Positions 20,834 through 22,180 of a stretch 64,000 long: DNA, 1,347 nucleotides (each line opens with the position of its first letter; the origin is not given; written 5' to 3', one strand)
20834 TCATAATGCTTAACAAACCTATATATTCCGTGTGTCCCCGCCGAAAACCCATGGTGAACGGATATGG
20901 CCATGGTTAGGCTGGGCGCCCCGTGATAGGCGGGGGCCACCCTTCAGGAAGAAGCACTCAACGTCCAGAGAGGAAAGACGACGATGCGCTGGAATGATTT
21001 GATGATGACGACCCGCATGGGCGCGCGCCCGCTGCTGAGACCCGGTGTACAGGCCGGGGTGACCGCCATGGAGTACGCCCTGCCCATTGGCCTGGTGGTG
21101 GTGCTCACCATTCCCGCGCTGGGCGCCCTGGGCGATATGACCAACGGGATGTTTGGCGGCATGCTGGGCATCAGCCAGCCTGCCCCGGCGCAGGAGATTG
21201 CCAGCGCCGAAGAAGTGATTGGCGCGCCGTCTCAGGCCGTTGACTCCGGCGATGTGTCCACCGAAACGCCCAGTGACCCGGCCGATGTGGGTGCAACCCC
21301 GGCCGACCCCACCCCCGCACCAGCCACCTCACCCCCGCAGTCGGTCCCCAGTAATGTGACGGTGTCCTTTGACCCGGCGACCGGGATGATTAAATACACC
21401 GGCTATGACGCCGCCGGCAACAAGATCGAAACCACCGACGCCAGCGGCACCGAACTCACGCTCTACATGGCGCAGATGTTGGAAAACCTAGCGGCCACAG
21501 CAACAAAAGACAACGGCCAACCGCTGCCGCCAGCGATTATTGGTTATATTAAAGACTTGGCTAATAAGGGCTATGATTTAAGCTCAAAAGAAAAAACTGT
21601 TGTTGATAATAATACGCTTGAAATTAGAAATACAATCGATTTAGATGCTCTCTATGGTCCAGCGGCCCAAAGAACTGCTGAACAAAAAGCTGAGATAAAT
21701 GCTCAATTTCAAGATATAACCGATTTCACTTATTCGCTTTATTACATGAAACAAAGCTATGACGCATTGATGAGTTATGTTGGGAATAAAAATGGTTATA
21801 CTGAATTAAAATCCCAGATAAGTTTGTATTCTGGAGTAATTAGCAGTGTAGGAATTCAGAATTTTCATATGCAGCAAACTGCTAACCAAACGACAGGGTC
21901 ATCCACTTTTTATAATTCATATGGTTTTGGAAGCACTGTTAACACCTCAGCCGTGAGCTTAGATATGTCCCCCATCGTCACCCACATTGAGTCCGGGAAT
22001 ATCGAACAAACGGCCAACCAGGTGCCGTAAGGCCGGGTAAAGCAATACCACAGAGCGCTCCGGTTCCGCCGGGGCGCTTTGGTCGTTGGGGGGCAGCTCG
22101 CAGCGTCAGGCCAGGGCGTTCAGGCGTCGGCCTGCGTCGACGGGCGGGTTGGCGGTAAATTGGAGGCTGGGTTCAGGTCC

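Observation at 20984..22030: Flp/Fap-pilin-like class III signal peptide on a 348-aa protein whose 3' half is strongly AT-rich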

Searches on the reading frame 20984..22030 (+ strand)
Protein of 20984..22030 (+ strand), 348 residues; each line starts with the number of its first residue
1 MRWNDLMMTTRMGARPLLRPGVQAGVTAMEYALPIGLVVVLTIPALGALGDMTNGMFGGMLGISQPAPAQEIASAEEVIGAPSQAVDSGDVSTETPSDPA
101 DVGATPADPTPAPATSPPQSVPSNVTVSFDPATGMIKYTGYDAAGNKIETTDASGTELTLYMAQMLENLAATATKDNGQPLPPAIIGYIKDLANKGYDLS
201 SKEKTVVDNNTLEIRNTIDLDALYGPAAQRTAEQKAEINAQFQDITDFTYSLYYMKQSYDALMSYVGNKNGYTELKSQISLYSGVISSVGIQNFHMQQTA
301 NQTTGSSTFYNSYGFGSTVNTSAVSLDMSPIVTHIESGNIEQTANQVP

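Call 8: search_protein_families(library=pfam, max_evalue=1, proteins=[window:20984-22030:+])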
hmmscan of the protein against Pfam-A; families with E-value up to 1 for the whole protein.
window:20984-22030:+ (348 aa): 2 families
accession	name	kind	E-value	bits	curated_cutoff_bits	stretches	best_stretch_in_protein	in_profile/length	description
PF04964.19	Flp_Fap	-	0.0014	18.8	32.2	1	23-58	5-40/46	Flp/Fap pilin component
PF05593.20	RHS_repeat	-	0.013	16.4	22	1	130-156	12-37/38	RHS Repeat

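Call 9: search_protein_families(library=ncbifam, max_evalue=1, proteins=[window:20984-22030:+])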
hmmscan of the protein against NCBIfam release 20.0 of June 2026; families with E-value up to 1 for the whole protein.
window:20984-22030:+ (348 aa): 0 families

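Call 11: find_homologous_proteins(query=window:20984-22030:+)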
Query window:20984-22030:+ (348 aa): 1 proteins with E <= 0.001 among 5454 candidates.
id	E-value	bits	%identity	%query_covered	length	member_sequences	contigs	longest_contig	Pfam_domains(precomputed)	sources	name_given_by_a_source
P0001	1.3e-222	756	100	100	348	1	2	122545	-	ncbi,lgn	ncbi:MAG: Flp family type IVb pilin [Candidatus Melainabacteria bacterium]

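Call 12: find_encoding_contigs(protein=P0001, flank=10000, max_places=4)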
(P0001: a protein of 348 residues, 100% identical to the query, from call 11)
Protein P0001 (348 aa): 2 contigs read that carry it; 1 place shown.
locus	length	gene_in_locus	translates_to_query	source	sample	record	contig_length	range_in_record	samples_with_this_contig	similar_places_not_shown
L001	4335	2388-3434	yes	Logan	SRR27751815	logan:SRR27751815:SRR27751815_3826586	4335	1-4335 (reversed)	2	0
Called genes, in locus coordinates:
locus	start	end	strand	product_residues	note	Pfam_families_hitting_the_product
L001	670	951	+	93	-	-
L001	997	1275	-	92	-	-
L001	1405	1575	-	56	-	-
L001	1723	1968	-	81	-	-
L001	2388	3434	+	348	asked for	-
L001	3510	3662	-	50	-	-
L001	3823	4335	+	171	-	?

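Call 26: search_protein_representatives(protein=window:20984-22030:+)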
Query: 348 residues. Proteins with E-value up to 0.001 (for the whole library): 24; up to 1e-10: 2; up to 1e-30: 1. The best 24 are listed.
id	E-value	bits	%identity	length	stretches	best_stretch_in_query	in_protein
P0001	4.1e-223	756.0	100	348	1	1-348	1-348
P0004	7.3e-15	71.8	30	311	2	20-204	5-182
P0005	5.7e-10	55.7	31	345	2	24-203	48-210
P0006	1.7e-09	54.1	25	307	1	24-334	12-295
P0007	6.1e-09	52.3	35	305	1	21-316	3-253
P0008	7.4e-09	52.0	31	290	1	25-295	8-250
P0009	2.4e-08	50.4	33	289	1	26-335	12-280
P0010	8.9e-07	45.2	28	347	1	24-340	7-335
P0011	7.8e-06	42.1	32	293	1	25-292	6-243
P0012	9.1e-06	41.9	27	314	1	25-341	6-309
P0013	1.2e-05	41.5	26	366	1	21-232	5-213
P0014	2.0e-05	40.7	34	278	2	111-304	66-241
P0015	3.0e-05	40.2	41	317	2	23-84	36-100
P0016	3.9e-05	39.8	33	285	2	109-249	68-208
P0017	6.4e-05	39.1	32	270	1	23-261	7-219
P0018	7.7e-05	38.8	36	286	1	25-206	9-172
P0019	7.8e-05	38.8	29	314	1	24-239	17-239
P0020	8.1e-05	38.8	34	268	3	112-210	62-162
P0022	1.0e-04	38.4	32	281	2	29-210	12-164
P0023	1.1e-04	38.3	36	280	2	105-341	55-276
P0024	5.7e-04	36.0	33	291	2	108-296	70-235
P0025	5.8e-04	36.0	32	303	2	25-205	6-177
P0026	6.8e-04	35.7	33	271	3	151-204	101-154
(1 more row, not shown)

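Call 30: find_homologous_proteins(query=A1, max_evalue=0.00001)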
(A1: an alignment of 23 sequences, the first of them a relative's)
Query A1 (23 sequences) (348 aa, profile of the alignment): 2 proteins with E <= 0.00001 among 8000 candidates.
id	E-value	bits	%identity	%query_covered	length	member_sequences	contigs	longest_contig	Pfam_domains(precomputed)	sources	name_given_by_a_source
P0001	1.0e-80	290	100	100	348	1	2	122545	-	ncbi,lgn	ncbi:MAG: Flp family type IVb pilin [Candidatus Melainabacteria bacterium]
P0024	1.5e-67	246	27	78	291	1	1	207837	-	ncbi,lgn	-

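Call 31: find_encoding_contigs(protein=P0024, flank=10000, max_places=3)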
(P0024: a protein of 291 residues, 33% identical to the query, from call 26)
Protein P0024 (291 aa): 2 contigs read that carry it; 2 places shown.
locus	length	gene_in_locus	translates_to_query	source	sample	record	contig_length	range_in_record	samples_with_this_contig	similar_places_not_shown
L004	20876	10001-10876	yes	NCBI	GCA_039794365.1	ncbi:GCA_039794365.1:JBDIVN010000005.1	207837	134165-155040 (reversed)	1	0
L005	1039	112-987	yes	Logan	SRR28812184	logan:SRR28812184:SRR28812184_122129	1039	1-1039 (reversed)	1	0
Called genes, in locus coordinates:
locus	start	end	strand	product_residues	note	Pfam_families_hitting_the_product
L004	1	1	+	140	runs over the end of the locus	PF02021:UPF0102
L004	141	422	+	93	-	PF00111:Fer2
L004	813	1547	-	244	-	-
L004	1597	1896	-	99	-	-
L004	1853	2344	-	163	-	-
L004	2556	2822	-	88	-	-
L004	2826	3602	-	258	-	-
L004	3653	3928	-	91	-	-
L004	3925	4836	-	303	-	-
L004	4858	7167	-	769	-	PF00580:UvrD-helicase, PF13245:AAA_19, PF13604:AAA_30 (faint), PF01443:Viral_helicase1 (faint), PF13361:UvrD_C, PF13087:AAA_12 (weak), PF13538:UvrD_C_2 (weak)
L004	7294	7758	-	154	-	-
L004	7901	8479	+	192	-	PF00857:Isochorismatase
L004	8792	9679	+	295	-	-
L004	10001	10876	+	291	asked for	-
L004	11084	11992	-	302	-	PF01551:Peptidase_M23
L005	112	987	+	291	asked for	-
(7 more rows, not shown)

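Call 32: find_encoding_contigs(protein=P0010, flank=10000, max_places=3)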
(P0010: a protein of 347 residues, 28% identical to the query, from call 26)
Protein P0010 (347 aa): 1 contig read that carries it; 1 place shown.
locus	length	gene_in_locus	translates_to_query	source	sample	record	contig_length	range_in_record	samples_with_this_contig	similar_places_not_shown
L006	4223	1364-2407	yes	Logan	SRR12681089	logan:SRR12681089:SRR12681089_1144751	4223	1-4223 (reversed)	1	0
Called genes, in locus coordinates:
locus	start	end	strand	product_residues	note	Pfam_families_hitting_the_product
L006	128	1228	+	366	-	-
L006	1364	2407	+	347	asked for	-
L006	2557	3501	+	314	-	-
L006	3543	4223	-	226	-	?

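Call 34: list_cluster_members(proteins=[P0004, P0005, P0006, P0007, P0008, P0009, P0011, P0014, P0015, P0016])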
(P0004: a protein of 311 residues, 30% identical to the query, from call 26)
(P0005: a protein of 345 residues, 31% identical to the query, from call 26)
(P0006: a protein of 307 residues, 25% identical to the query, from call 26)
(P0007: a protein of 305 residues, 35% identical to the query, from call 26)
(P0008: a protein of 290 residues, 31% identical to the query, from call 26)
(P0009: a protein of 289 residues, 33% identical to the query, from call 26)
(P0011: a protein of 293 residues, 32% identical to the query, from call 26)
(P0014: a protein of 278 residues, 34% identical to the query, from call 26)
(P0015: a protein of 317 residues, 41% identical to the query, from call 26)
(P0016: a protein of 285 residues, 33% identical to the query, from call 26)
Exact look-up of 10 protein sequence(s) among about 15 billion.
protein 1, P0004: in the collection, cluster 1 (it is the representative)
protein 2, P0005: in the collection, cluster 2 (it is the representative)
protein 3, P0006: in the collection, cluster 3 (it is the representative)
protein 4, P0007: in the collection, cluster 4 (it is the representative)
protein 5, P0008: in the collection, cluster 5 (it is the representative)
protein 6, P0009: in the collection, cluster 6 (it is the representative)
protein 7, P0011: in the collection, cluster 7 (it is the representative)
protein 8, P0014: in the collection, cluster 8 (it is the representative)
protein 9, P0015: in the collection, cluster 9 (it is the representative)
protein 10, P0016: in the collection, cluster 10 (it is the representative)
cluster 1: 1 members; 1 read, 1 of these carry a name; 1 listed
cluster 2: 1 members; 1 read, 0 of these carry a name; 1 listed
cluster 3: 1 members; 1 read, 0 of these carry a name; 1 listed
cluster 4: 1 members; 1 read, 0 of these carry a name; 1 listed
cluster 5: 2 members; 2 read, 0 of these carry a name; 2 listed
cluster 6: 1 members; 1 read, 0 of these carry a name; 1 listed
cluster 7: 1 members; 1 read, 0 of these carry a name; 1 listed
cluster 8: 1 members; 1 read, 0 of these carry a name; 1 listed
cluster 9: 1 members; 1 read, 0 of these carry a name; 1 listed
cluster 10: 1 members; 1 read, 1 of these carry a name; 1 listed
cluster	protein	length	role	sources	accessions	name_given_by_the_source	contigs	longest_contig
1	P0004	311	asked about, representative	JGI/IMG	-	Flp pilus assembly pilin Flp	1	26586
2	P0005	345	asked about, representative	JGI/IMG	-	-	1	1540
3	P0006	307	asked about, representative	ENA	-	-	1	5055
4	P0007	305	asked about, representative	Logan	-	-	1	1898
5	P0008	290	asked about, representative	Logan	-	-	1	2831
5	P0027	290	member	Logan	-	-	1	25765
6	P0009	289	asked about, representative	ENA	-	-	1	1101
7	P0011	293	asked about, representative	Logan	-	-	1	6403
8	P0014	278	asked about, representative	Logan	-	-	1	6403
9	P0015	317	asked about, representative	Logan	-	-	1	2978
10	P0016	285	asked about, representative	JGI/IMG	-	Flp pilus assembly pilin Flp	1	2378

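Call 35: find_encoding_contigs(protein=P0004, flank=10000, max_places=2)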
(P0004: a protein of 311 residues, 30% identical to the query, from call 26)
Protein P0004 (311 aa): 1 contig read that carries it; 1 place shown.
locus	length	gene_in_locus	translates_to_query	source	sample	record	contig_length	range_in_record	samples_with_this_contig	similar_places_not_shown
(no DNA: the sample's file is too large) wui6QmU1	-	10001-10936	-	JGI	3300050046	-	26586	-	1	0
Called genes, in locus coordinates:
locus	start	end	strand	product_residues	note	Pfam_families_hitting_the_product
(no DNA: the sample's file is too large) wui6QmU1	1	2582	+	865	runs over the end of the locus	-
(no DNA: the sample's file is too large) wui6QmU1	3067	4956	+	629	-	PF07244:POTRA (faint), PF08479:POTRA_2, PF03865:ShlB, PF01103:Omp85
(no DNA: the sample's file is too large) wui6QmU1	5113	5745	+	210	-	PF13650:Asp_protease_2, PF13975:gag-asp_proteas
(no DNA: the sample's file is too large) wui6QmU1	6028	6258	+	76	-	-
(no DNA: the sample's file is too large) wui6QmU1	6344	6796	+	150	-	-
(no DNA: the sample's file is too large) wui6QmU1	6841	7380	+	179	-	-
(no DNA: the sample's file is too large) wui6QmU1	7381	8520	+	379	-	PF13400:Tad (weak), PF09977:Tad_C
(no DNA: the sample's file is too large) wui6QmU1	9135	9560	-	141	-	-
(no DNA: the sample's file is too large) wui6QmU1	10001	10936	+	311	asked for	-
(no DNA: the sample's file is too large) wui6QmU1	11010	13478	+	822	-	PF05226:CHASE2, PF00211:Guanylate_cyc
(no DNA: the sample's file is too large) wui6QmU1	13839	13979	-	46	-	PF00072:Response_reg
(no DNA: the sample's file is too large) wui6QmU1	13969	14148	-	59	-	PF00072:Response_reg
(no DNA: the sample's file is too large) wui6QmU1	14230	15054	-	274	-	-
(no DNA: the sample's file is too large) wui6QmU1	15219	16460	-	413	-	PF08421:Methyltransf_13, PF13489:Methyltransf_23, PF08241:Methyltransf_11, PF08242:Methyltransf_12, PF13649:Methyltransf_25 (faint), PF08484:Methyltransf_14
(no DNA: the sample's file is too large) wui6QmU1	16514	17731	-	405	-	PF01370:Epimerase, PF04321:RmlD_sub_bind, PF01073:3Beta_HSD (weak), PF16363:GDP_Man_Dehyd, PF02719:Polysacc_synt_2, PF07993:NAD_binding_4 (weak)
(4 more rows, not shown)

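Call 36: find_encoding_contigs(protein=P0027, flank=10000, max_places=2)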
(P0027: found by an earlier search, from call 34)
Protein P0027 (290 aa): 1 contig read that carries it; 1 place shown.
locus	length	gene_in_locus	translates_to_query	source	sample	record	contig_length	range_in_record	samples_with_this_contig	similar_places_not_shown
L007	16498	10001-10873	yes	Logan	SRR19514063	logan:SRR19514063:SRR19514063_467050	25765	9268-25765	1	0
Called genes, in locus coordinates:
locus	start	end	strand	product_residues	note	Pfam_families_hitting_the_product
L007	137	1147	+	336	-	-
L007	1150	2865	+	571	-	PF04675:DNA_ligase_A_N, PF01068:DNA_ligase_A_M, PF04679:DNA_ligase_A_C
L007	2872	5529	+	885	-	PF00270:DEAD, PF04851:ResIII, PF00271:Helicase_C, PF19306:WHD_Lhr, PF08494:DEAD_assoc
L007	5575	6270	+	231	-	PF00149:Metallophos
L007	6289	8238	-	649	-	PF02518:HATPase_c (weak), PF13589:HATPase_c_3, PF00183:HSP90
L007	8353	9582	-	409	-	PF13173:AAA_14, PF13635:DUF4143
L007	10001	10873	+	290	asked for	-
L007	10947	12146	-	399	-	PF04055:Radical_SAM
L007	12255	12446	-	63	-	-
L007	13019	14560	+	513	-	PF01266:DAO (faint), PF01593:Amino_oxidase, PF13450:NAD_binding_8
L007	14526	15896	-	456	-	PF09913:DUF2142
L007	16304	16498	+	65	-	?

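Call 46: predict_structure(alignment_id=A1)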
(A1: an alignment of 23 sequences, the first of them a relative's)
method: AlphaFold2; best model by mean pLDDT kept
length: 348 residues; sequences in the alignment: 23
mean_pLDDT: 68.8   pTM: 0.57
mean pLDDT of the five models: 68.8, 68.8, 68.5, 65.9, 65.1
residues with pLDDT >= 90: 72; 70-90: 110; 50-70: 82; < 50: 84
segments of 3 or more residues with pLDDT < 50: 1-23, 59-106, 302-305, 346-348
pLDDT, mean of each block of 10 residues (from residue 1): 44 43 54 81 78 56 38 34 36 39 48 53 70 71 69 71 90 94 96 94 84 62 85 88 86 94 92 93 89 64 57 81 68 54 50
secondary structure, 60 per line:
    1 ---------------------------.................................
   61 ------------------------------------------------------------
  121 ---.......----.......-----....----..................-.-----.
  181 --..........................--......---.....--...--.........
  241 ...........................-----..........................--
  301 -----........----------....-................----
elements in order: H28-60 E124-130 E135-141 E147-150 H155-172 H183-208 H211-216 H220-224 H232-267 H273-298 H306-313 E324-327 H329-344

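Call 50: fold_search(model_id=the predicted structure, library=pdb)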
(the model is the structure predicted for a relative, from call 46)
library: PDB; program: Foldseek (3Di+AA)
matches with E <= 10: 396; with E <= 0.001: 0
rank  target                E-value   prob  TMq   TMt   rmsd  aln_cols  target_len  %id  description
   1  4nqi_C                2.4e-01  0.12  0.11  0.15  24.9       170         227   15  Structure of the N-terminal I-BAR domain (1-259) of D.Discoideum IBARa (released 2014-02-05)
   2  4nqi_D                3.0e-01  0.12  0.12  0.15  24.7       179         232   16  Structure of the N-terminal I-BAR domain (1-259) of D.Discoideum IBARa (released 2014-02-05)
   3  1r0d_B                3.5e-01  0.54  0.18  0.28   9.5       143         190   14  HIP1R THATCH DOMAIN CORE (released 2004-07-06)
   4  5c22_C                3.9e-01  0.12  0.13  0.17  30.7       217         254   12  Crystal structure of Zn-bound HlyD from E. coli (released 2016-02-17)
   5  1r0d_A                4.3e-01  0.35  0.19  0.30  14.6       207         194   13  HIP1R THATCH DOMAIN CORE (released 2004-07-06)
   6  3ez0_B                4.8e-01  0.15  0.14  0.20  11.8       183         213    9  Crystal structure of protein of unknown function with ferritin-like fold (YP_832262.1) from Arthrobacter sp. FB24 at 2 (released 2008-11-25)
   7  3syv_F                4.8e-01  0.13  0.11  0.15  27.7       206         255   10  Crystal structure of mPACSIN 3 F-BAR domain mutant (released 2012-05-16)
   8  6iko_A                4.8e-01  0.12  0.12  0.13  31.5       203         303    8  Crystal structure of mouse GAS7cb (released 2019-10-16)
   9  9fed                  5.3e-01  0.57  0.24  0.40   7.9       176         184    9  Single-chain chimeric protein mimicking the interaction between HR1 and HR2 in HIV gp41 (released 2025-05-28)
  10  8ceg_A                5.6e-01  0.18  0.13  0.23  25.9       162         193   14  BAR domain protein FAM92A1 essential for mitochondrial membrane remodeling (released 2024-02-21)
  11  8a1g_C                6.5e-01  0.11  0.11  0.18  14.5       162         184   16  Structure of the SNX1-SNX5 complex (released 2023-06-14)
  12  3syv_B                7.3e-01  0.08  0.12  0.15  35.4       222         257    9  Crystal structure of mPACSIN 3 F-BAR domain mutant (released 2012-05-16)
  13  9cpc_3G               7.7e-01  0.11  0.12  0.23  20.8       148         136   13  Atomic model of porcine brain ventricles cilia doublet microtubule (48-nm periodicity) (released 2024-10-23)
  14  1ez3_A                8.1e-01  0.57  0.20  0.46   7.1       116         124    6  CRYSTAL STRUCTURE OF THE NEURONAL T-SNARE SYNTAXIN-1A (released 2000-06-07)
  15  9qwr_B                8.5e-01  0.20  0.21  0.34  26.3       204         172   13  MIC60 helical bundle dimer (released 2026-02-25)
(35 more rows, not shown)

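Call 52: list_cluster_members(proteins=[P0012, P0013, P0017, P0018, P0019, P0020, P0022, P0023, P0025, P0026])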
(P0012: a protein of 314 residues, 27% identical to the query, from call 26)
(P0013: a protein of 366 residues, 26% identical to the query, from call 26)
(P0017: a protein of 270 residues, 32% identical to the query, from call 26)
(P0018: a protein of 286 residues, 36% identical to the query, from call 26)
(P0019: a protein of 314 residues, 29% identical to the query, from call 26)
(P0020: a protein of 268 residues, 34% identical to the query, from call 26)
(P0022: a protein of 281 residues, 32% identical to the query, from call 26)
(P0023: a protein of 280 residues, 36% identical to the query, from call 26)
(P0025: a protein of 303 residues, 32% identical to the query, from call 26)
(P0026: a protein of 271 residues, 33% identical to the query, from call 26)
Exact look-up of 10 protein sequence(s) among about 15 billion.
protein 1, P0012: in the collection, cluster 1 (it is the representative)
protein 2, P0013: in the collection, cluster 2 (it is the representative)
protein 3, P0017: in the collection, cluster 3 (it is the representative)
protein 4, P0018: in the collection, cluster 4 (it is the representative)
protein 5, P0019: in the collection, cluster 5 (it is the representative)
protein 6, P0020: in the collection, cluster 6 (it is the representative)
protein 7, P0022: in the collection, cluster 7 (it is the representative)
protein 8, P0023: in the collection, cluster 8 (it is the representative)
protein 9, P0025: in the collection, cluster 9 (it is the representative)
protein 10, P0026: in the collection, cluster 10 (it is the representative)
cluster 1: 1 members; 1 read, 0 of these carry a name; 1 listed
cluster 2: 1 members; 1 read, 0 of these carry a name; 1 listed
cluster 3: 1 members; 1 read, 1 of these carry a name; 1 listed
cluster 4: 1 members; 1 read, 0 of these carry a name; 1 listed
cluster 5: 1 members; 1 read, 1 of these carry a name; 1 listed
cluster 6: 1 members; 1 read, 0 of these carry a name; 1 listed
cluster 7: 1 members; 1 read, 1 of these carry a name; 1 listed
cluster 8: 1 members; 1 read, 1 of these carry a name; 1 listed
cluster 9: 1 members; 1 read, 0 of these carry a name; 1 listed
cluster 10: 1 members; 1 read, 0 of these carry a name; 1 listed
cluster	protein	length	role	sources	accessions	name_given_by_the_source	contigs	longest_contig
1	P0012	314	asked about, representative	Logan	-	-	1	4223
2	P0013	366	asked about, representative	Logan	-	-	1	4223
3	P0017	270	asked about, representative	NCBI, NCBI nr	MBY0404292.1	MAG: hypothetical protein K2X66_10365, partial [Cyanobacteria bacterium] | hypothetical protein [Cyanobacteriota bacterium]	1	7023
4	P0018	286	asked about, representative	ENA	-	-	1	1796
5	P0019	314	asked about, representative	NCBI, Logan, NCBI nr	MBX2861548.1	MAG: hypothetical protein KTR14_09945 [Vampirovibrio sp.] | hypothetical protein [Vampirovibrio sp.]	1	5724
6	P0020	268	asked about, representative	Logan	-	-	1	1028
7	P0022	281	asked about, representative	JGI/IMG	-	hypothetical protein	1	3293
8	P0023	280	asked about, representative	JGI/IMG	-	hypothetical protein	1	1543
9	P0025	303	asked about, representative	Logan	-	-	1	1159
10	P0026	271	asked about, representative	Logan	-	-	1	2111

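Call 53: find_encoding_contigs(protein=P0019, flank=8000, max_places=2)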
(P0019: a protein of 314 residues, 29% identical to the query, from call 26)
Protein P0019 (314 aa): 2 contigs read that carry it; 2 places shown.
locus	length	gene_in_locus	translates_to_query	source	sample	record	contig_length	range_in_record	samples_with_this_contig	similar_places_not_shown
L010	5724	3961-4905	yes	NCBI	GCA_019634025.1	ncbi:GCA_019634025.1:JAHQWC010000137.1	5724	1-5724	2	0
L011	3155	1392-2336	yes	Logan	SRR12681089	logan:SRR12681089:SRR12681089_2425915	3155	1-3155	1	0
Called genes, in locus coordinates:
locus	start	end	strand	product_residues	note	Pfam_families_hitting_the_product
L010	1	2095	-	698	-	PF00353:HemolysinCabind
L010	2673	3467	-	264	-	-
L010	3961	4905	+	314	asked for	-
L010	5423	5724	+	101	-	PF05226:CHASE2 (weak)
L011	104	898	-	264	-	-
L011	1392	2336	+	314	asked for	-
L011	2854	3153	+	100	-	?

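Call 54: find_encoding_contigs(protein=P0017, flank=8000, max_places=2)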
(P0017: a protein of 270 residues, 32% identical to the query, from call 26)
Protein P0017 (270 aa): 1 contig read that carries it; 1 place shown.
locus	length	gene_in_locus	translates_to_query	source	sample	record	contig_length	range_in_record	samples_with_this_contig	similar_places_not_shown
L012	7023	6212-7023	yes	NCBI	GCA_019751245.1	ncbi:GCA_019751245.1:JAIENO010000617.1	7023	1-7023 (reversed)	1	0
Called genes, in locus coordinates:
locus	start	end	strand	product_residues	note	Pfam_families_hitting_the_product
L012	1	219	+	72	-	?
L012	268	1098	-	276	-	-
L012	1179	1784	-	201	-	-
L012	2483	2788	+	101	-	-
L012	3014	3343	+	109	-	-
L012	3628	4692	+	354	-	-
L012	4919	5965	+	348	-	-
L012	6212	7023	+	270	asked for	?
